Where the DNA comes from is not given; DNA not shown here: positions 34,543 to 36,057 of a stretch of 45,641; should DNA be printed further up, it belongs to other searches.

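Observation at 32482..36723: Dehydrogenase, ATP-grasp, GCS2 ligase and amidohydrolase cluster: candidate pathway for an unknown amide-linked small molecule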

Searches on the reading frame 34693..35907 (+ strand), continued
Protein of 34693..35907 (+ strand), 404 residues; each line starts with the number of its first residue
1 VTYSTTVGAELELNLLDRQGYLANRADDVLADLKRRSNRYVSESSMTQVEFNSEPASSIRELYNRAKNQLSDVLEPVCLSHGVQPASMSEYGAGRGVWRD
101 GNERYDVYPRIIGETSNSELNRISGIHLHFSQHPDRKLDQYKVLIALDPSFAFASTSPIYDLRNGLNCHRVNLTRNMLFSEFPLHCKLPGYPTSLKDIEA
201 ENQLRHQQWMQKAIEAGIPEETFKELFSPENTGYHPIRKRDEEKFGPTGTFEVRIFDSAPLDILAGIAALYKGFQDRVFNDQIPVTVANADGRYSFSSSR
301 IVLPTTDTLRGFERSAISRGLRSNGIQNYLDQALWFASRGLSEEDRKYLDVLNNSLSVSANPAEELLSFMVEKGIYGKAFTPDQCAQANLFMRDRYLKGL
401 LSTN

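Call 38: search_protein_families(library=pfam, proteins=[L023:7986-9215:+, L023:9246-10451:+, L023:10448-10807:+, L023:10794-11738:-, L009:2055-3035:-, L009:5466-5936:+, L001:7153-7749:+, L004:7489-8508:+, L004:10366-10701:-, L020:9997-11136:+], max_evalue=0.01)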
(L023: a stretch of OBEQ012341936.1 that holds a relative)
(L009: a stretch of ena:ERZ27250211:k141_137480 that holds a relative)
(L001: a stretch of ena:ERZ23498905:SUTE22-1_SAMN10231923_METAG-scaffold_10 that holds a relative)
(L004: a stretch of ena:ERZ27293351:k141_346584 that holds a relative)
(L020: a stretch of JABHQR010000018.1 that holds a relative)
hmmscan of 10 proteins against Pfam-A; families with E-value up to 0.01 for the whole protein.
L023:7986-9215:+ (409 aa): 1 family
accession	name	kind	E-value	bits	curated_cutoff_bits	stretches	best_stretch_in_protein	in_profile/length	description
PF04107.18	GCS2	-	1.3e-05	25.1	21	1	8-179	1-176/291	Glutamate-cysteine ligase family 2(GCS2)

L023:9246-10451:+ (401 aa): 3 families
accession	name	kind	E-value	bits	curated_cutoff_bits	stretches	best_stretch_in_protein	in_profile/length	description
PF07478.18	Dala_Dala_lig_C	-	1e-23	84.4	24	1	128-325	2-203/204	D-ala D-ala ligase C-terminus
PF02222.28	ATP-grasp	-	0.0003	20.9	27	1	128-208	3-77/179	ATP-grasp domain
PF01071.24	GARS_A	-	0.00035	20.9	27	1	120-214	2-96/194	Phosphoribosylglycinamide synthetase, ATP-grasp (A) domain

L023:10448-10807:+ (119 aa): 0 families

L023:10794-11738:- (314 aa): 1 family
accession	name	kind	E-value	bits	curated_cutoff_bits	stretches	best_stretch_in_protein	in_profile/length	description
PF03417.21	AAT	-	7.2e-18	65.5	23.2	1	102-279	5-191/225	Acyl-coenzyme A:6-aminopenicillanic acid acyl-transferase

L009:2055-3035:- (326 aa): 8 families
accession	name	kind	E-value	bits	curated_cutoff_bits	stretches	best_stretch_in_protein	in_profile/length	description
PF01037.27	AsnC_trans_reg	-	2.6e-11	43.7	25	2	245-290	10-56/73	Lrp/AsnC ligand binding domain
PF13412.12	HTH_24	-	5.3e-07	29.6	21.9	0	189-216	21-48/48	Winged helix-turn-helix DNA-binding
PF01047.28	MarR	-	9.1e-05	22.7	24.6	0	6-46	5-45/59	MarR family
PF01022.26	HTH_5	-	0.00012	22.3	22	1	177-215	7-45/47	Bacterial regulatory protein, arsR family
PF22451.2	NirdL-like_HTH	-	0.0018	18.2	27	0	190-215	21-46/47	Siroheme decarboxylase NirDL-like HTH domain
PF12802.13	MarR_2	-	0.0042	17.7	27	0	7-48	8-50/61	MarR family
PF13545.12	HTH_Crp_2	-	0.0084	16.5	27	0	190-219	27-57/70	Crp-like helix-turn-helix domain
PF13404.12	HTH_AsnC-type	-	0.0099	16.1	27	0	4-35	3-34/42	AsnC-type helix-turn-helix domain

L009:5466-5936:+ (156 aa): 4 families
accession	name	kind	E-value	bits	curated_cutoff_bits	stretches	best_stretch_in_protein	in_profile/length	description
PF03412.21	Peptidase_C39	-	1.4e-17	64.2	22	1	14-120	13-113/133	Peptidase C39 family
PF13529.12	Peptidase_C39_2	-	1.2e-12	49.1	24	1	5-113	4-143/143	Peptidase_C39 like family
PF12385.14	Peptidase_C70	-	1.5e-08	35.1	19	1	9-125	15-136/141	Papain-like cysteine protease AvrRpt2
PF11814.14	DUF3335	-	0.00056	19.9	25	0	89-115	142-168/206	Peptidase_C39 like family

L001:7153-7749:+ (198 aa): 3 families
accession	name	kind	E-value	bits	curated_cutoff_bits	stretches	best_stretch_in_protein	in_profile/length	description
PF11814.14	DUF3335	-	9.1e-14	51.9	25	1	3-167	3-166/206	Peptidase_C39 like family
PF03412.21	Peptidase_C39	-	0.0019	18.5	22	0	142-183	78-122/133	Peptidase C39 family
PF09778.15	Guanylate_cyc_2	-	0.0081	16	28.1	0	79-140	75-136/212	Guanylylate cyclase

L004:7489-8508:+ (339 aa): 6 families
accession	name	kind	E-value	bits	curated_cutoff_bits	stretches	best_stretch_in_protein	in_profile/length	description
PF02955.21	GSH-S_ATP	-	1.2e-07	31.7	23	1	102-161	19-80/175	Prokaryotic glutathione synthetase, ATP-grasp domain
PF02655.19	ATP-grasp_3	-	1.9e-07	31.8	23.2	1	77-172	2-82/160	ATP-grasp domain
PF14397.11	ATPgrasp_ST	-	5.9e-07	29.4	31.4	1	72-132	15-78/278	Sugar-transfer associated ATP-grasp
PF08443.16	RimK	-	3.1e-05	24.1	21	0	77-163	2-86/188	RimK-like ATP-grasp domain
PF14398.11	ATPgrasp_YheCD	-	3.9e-05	23.5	26.8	0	102-151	36-85/255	YheC/D like ATP-grasp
PF01071.24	GARS_A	-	0.0026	18.1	27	1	78-175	2-105/194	Phosphoribosylglycinamide synthetase, ATP-grasp (A) domain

L004:10366-10701:- (111 aa): 0 families

L020:9997-11136:+ (379 aa): 4 families
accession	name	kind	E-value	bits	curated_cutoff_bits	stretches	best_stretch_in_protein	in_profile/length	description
PF05222.21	AlaDh_PNT_N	-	1.5e-33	116.3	30.4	1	24-140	1-120/136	Alanine dehydrogenase/PNT, N-terminal domain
PF01262.27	AlaDh_PNT_C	-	3.6e-17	62.9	23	1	249-362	81-190/214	Alanine dehydrogenase/PNT, C-terminal domain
PF02826.25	2-Hacid_dh_C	-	0.00059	19.7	25.1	1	209-296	38-127/178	D-isomer specific 2-hydroxyacid dehydrogenase, NAD binding domain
PF00670.27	AdoHcyase_NAD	-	0.0012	19.4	27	1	210-295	26-109/162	S-adenosyl-L-homocysteine hydrolase, NAD binding domain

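Call 43: predict_structure(alignment_id=A1)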
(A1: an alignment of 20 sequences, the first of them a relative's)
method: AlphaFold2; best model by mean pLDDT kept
length: 404 residues; sequences in the alignment: 20
mean_pLDDT: 93.2   pTM: 0.93
mean pLDDT of the five models: 93.2, 92.9, 92.9, 92.7, 91.9
residues with pLDDT >= 90: 320; 70-90: 78; 50-70: 6; < 50: 0
segments of 3 or more residues with pLDDT < 50: none
pLDDT, mean of each block of 10 residues (from residue 1): 89 98 97 95 94 96 97 98 96 88 86 91 93 96 97 90 82 88 85 95 93 94 92 87 77 95 98 98 98 97 98 94 96 98 98 97 94 90 96 97 77
secondary structure, 60 per line:
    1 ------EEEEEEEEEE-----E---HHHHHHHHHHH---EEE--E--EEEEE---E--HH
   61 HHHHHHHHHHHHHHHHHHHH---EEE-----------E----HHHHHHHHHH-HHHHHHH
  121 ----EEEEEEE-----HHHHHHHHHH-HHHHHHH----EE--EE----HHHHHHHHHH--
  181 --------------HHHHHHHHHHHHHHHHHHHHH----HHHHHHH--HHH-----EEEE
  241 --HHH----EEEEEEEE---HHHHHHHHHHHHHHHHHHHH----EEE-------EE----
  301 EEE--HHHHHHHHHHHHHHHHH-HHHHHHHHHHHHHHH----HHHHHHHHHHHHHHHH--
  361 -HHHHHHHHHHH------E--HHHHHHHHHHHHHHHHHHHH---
elements in order: E7-16 H26-36 E40-42 E48-52 H59-80 E84-86 H103-112 H114-120 E125-131 H137-146 H148-154 H169-178 H195-215 H220-226 E237-240 E250-257 H261-280 E285-287 E301-303 H306-322 H324-338 H343-358 H362-372 H382-401

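Call 49: fold_search(model_id=the predicted structure, library=pdb)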
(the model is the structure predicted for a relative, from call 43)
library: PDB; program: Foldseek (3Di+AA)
matches with E <= 10: 305; with E <= 0.001: 63
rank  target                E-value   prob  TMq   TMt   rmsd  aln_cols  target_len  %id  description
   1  1tt4_A                2.7e-11  1.00  0.66  0.75   3.9       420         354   17  Structure of NP459575, a predicted glutathione synthase from Salmonella typhimurium (released 2004-08-17)
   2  1r8g_B                3.8e-11  1.00  0.69  0.77   4.1       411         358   14  Structure and function of YbdK (released 2004-08-17)
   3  1r8g_A                8.3e-11  1.00  0.65  0.74   4.3       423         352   13  Structure and function of YbdK (released 2004-08-17)
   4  2gwc_B                1.2e-10  1.00  0.62  0.58   7.4       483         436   14  Crystal structure of plant glutamate cysteine ligase in complex with a transition state analogue (released 2006-06-20)
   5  2gwc_A                3.0e-10  1.00  0.59  0.55   8.5       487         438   14  Crystal structure of plant glutamate cysteine ligase in complex with a transition state analogue (released 2006-06-20)
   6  3nzt                  1.3e-09  1.00  0.52  0.43  10.5       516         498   12  2.0 Angstrom Crystal structure of Glutamate--Cysteine Ligase (gshA) ftom Francisella tularensis in Complex with AMP (released 2010-07-28)
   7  2gwc_F                1.3e-09  1.00  0.59  0.55   7.9       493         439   14  Crystal structure of plant glutamate cysteine ligase in complex with a transition state analogue (released 2006-06-20)
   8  1v4g_D                2.0e-09  1.00  0.61  0.51  11.7       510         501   12  Crystal Structure of gamma-Glutamylcysteine Synthetase from Escherichia coli B (released 2004-10-05)
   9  3ln7_A                2.0e-09  1.00  0.54  0.32   8.1       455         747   13  Crystal structure of a bifunctional glutathione synthetase from Pasteurella multocida (released 2011-04-13)
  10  3ln6                  2.3e-09  1.00  0.53  0.32   7.7       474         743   12  Crystal structure of a bifunctional glutathione synthetase from Streptococcus agalactiae (released 2011-04-13)
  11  3ln7_B                8.8e-09  1.00  0.54  0.33   7.2       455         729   13  Crystal structure of a bifunctional glutathione synthetase from Pasteurella multocida (released 2011-04-13)
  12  2d32_C                1.5e-08  1.00  0.56  0.46   8.5       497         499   14  Crystal Structure of Michaelis Complex of gamma-Glutamylcysteine Synthetase (released 2006-11-14)
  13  2d32_D                1.5e-08  1.00  0.56  0.47   7.7       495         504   14  Crystal Structure of Michaelis Complex of gamma-Glutamylcysteine Synthetase (released 2006-11-14)
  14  2d32_A                2.5e-08  1.00  0.61  0.50  10.9       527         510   12  Crystal Structure of Michaelis Complex of gamma-Glutamylcysteine Synthetase (released 2006-11-14)
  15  1v4g_A                2.7e-08  1.00  0.59  0.49   8.1       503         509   13  Crystal Structure of gamma-Glutamylcysteine Synthetase from Escherichia coli B (released 2004-10-05)
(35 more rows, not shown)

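Call 52: search_protein_families(library=ncbifam, proteins=[L004:8514-9242:+, L001:7153-7749:+, L009:5466-5936:+, L004:10786-11022:+, L004:9252-10364:-, L009:7165-8061:+, L023:10794-11738:-, L007:2627-3655:+, L007:1854-2624:+], max_evalue=0.001)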
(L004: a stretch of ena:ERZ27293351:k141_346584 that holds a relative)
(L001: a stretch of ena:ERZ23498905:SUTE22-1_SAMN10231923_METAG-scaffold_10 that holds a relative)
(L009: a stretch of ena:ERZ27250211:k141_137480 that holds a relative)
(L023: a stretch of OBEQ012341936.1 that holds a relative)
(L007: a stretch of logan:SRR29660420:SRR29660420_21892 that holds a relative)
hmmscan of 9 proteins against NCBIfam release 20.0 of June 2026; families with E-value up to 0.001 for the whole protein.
L004:8514-9242:+ (242 aa): 3 families
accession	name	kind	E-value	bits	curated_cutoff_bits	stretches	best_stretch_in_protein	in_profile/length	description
TIGR03442.1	TIGR03442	equivalog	2.2e-16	60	218.65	1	45-236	42-248/251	ergothioneine biosynthesis protein EgtC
NF001484.0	PRK00331.1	subfamily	3.2e-05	22.5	381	1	67-188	50-177/601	isomerizing glutamine--fructose-6-phosphate transaminase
TIGR01135.1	glmS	equivalog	4.8e-05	22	418.05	1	46-186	29-174/607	glutamine--fructose-6-phosphate transaminase (isomerizing)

L001:7153-7749:+ (198 aa): 0 families

L009:5466-5936:+ (156 aa): 3 families
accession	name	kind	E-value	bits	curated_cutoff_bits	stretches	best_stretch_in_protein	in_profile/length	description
TIGR03796.1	NHLM_micro_ABC1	equivalog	1.8e-09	36.4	853.3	1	14-122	13-113/710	NHLP family bacteriocin export ABC transporter peptidase/permease/ATPase subunit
TIGR01193.1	bacteriocin_ABC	subfamily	1.3e-05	24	523.85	1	14-129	7-121/708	peptide cleavage/export ABC transporter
NF045998.1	cleave_ABC_plasm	equivalog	0.00035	19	500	1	43-133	37-129/673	Mbov_0121 family peptidase domain-containing ABC transporter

L004:10786-11022:+ (78 aa): 19 families
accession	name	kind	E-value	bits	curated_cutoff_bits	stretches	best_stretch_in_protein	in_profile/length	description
TIGR02196.1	GlrX_YruB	hypoth_equivalog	4.8e-27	94.3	88.55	1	3-75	2-74/74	glutaredoxin-like protein, YruB-family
NF041212.1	Uxx_star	subfamily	3.3e-17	62.5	66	1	3-66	1-65/70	Uxx-star family glutaredoxin-like (seleno)protein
TIGR02181.1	GRX_bact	equivalog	4.8e-16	58.8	90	1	3-67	1-66/80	glutaredoxin 3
NF007923.0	PRK10638.1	equivalog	7.1e-15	54.8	129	1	2-67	3-68/83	glutaredoxin 3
TIGR02194.1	GlrX_NrdH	subfamily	9.8e-12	44.9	85.75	1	3-71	1-69/72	glutaredoxin-like protein NrdH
TIGR02200.1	GlrX_actino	hypoth_equivalog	1.2e-09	38.4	89.5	1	3-59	2-59/77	mycoredoxin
NF041114.2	gluta_UXX_star_1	equivalog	1.2e-09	38.2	72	1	3-66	1-65/70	UXX-star selenoprotein family 1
TIGR02190.1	GlrX-dom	hypoth_equivalog_domain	2.2e-09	37.1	99.3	1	2-68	9-74/79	glutaredoxin-family domain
NF041211.1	gluta_UXX_star_2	equivalog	5e-09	36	100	1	5-66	3-65/71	UXX-star (seleno)protein family 2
NF002459.0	PRK01655.1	subfamily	9.9e-09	35.3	123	1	3-43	2-42/132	transcriptional regulator Spx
TIGR02180.1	GRX_euk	equivalog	1.1e-08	35.2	87.25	1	3-67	1-70/84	glutaredoxin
NF045501.1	HUGP_GUXX-star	exception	1.9e-08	34.1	325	1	2-66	166-231/236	HUGP/GUXX-star fusion selenoprotein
TIGR01617.1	arsC_related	subfamily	1.2e-07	32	75.05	1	3-42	1-40/117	Spx/MgsR family RNA polymerase-binding regulatory protein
TIGR00411.1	redox_disulf_1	equivalog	5.2e-07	29.6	92.75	1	2-77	2-81/82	MJ0307 family thioredoxin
NF047338.1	gluta_UXX_star_3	exception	2.5e-06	27.5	97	1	3-63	1-62/70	UXX-star (seleno)protein family 3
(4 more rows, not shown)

L004:9252-10364:- (370 aa): 4 families
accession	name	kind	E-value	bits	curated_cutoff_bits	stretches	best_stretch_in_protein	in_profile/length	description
NF003740.0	PRK05337.1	equivalog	1.3e-27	96.8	207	1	136-329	86-284/340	beta-N-acetylhexosaminidase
NF052329.1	XyloArabinsidase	equivalog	5.7e-11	41.2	1050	1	154-365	130-341/750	beta-xylosidase/alpha-l-arabinosidase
NF052331.1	Bet13-16Glucosase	equivalog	4.9e-10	38.2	1330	1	60-365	20-330/750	exo-beta-d-1,3/1,6-glucosidase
NF041579.1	betaxyl_Flavo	equivalog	6.4e-05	21.3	1350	1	185-365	139-330/716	beta-xylosidase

L009:7165-8061:+ (298 aa): 1 family
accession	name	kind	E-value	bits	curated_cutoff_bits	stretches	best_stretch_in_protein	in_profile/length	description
NF006947.1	PRK09429.1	equivalog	6.7e-11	42.1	272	1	116-294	25-200/256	penicillin-insensitive murein endopeptidase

L023:10794-11738:- (314 aa): 1 family
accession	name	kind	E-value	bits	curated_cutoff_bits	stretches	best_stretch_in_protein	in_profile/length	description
NF040521.1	C45_proenzyme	subfamily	6.9e-47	160.3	85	1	11-289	1-305/313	C45 family autoproteolytic acyltransferase/hydrolase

L007:2627-3655:+ (342 aa): 4 families
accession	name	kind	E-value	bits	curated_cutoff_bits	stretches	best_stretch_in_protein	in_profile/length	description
NF009110.0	PRK12458.1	subfamily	6.2e-10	38.6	408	1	58-307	74-306/349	glutathione synthetase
NF003573.0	PRK05246.1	equivalog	1.2e-08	34.2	272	1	103-308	102-289/316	glutathione synthase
NF058666.1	D_CycloSer_DcsG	equivalog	5.1e-06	25.8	360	1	111-228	77-195/298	D-cycloserine synthetase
TIGR01380.1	glut_syn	equivalog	1.6e-05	24.1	299.05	1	103-310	101-290/312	glutathione synthase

L007:1854-2624:+ (256 aa): 5 families
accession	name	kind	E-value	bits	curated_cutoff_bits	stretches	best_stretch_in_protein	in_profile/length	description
NF052483.1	racemase_CuyB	equivalog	3.2e-69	233.3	190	1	4-225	1-224/225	cysteate racemase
TIGR00035.1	asp_race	subfamily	1.2e-59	201.7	93.1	1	1-231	2-232/236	amino acid racemase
NF007569.0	PRK10200.1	equivalog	8.1e-18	65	417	1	1-227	1-229/230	aspartate/glutamate racemase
TIGR00067.1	glut_race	equivalog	1.2e-09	38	146.65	1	76-204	63-189/251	glutamate racemase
NF002035.0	PRK00865.1-3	equivalog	9.7e-08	31.9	328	1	71-203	62-192/267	glutamate racemase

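Call 62: search_protein_families(library=pfam, proteins=[L022:5533-6375:+, L022:6440-7195:+, L022:7192-7869:+, L022:7953-9167:+, L022:9177-9569:+, L022:9702-10343:-, L022:10470-11534:-, L012:9864-10601:-], max_evalue=0.01)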
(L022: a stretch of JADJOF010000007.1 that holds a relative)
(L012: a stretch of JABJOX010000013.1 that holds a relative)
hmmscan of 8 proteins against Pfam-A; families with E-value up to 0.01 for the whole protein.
L022:5533-6375:+ (280 aa): 0 families

L022:6440-7195:+ (251 aa): 0 families

L022:7192-7869:+ (225 aa): 0 families

L022:7953-9167:+ (404 aa): 1 family
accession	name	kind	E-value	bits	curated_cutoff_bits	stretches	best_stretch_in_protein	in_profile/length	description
PF04107.18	GCS2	-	5.7e-56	190.4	21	1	18-293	1-288/291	Glutamate-cysteine ligase family 2(GCS2)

L022:9177-9569:+ (130 aa): 2 families
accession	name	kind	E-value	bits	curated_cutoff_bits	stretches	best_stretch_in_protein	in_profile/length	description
PF03733.18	YccF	-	2.4e-33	114.9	27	2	75-125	1-51/51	Inner membrane component domain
PF13067.11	DUF3930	-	0.0086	16.3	25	0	27-38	29-40/51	Protein of unknown function (DUF3930)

L022:9702-10343:- (213 aa): 1 family
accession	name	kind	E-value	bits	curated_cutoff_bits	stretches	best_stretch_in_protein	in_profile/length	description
PF02586.19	SRAP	-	4.9e-29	101.8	27.1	1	45-209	35-202/214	SOS response associated peptidase (SRAP)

L022:10470-11534:- (354 aa): 0 families

L012:9864-10601:- (245 aa): 0 families

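Call 66: search_protein_representatives(alignment_id=A1)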
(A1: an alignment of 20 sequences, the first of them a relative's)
Query: 20 sequences, 404 profile positions. Proteins with E-value up to 0.001 (for the whole library): 442; up to 1e-10: 249; up to 1e-30: 111. The best 150 are listed.
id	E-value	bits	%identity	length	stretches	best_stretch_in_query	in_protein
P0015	1.7e-179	613.4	-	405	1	1-402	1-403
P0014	7.8e-170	581.6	-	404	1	2-402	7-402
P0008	1.7e-167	573.9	-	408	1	2-402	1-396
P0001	2.6e-165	566.7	-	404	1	2-399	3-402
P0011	3.9e-165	566.1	-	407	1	2-401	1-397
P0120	8.2e-157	538.7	-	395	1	3-399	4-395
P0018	1.9e-154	531.0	-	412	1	3-399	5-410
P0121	9.5e-151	518.7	-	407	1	4-399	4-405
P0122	1.5e-148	511.5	-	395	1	2-399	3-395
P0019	1.2e-146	505.3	-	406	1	4-398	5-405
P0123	2.6e-143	494.3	-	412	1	3-398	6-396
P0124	1.6e-142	491.7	-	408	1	3-398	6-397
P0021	2.6e-142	491.0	-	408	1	2-401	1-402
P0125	3.4e-141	487.3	-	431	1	3-400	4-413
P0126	1.6e-136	471.9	-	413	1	3-401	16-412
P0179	3.1e-55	204.2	-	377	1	5-393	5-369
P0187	2.0e-49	185.1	-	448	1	3-361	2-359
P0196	3.1e-46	174.6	-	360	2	6-274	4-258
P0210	1.4e-35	139.5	-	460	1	5-383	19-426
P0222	4.4e-30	121.4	-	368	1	6-329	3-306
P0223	6.2e-30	120.9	-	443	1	3-384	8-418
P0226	3.7e-29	118.3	-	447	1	3-383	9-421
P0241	1.8e-26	109.4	-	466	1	3-399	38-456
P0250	4.2e-25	105.0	-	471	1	3-381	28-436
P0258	4.4e-24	101.6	-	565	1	2-393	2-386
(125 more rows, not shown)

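Call 77: search_protein_families(library=padloc, proteins=[window:34693-35907:+, L023:10448-10807:+, L023:10794-11738:-, L009:5466-5936:+, L001:7153-7749:+, L004:8514-9242:+, L009:2055-3035:-], max_evalue=0.01)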
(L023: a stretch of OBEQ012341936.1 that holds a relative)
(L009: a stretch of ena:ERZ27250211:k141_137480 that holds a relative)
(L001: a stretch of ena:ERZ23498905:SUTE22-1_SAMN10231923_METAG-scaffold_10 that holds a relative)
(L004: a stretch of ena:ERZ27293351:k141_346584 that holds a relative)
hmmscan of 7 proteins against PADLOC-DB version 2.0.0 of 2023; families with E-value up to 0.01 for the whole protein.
window:34693-35907:+ (404 aa): 0 families

L023:10448-10807:+ (119 aa): 0 families

L023:10794-11738:- (314 aa): 0 families

L009:5466-5936:+ (156 aa): 0 families

L001:7153-7749:+ (198 aa): 0 families

L004:8514-9242:+ (242 aa): 0 families

L009:2055-3035:- (326 aa): 7 families
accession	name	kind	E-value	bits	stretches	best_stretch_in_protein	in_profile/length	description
PDLC01434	CasR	-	7.3e-08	30.5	1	118-216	79-172/191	"CAS-I,CAS-II,CAS-III,CAS-IV,CAS-V,CAS-VI; associated_signaling"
PDLC01268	CasR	-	9.3e-06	23.7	1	134-216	92-168/179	"CAS-I,CAS-II,CAS-III,CAS-IV,CAS-V,CAS-VI; associated_signaling"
PDLC01848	CARF3--CARF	-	2.9e-05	21.8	1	170-219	135-183/197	-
PDLC03699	HEase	-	3.4e-05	20.9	1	2-59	158-210/409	homing endonuclease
PDLC01866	CARF3--CARF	-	0.00015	19.8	1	3-48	138-183/207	-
PDLC01044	Csa3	-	0.0016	16.4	0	166-215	130-179/194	Type I-A associated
PDLC01438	Csa3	-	0.0057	14.7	0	174-230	150-202/305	"CAS-I,CAS-II,CAS-III,CAS-IV,CAS-V,CAS-VI; associated_signaling"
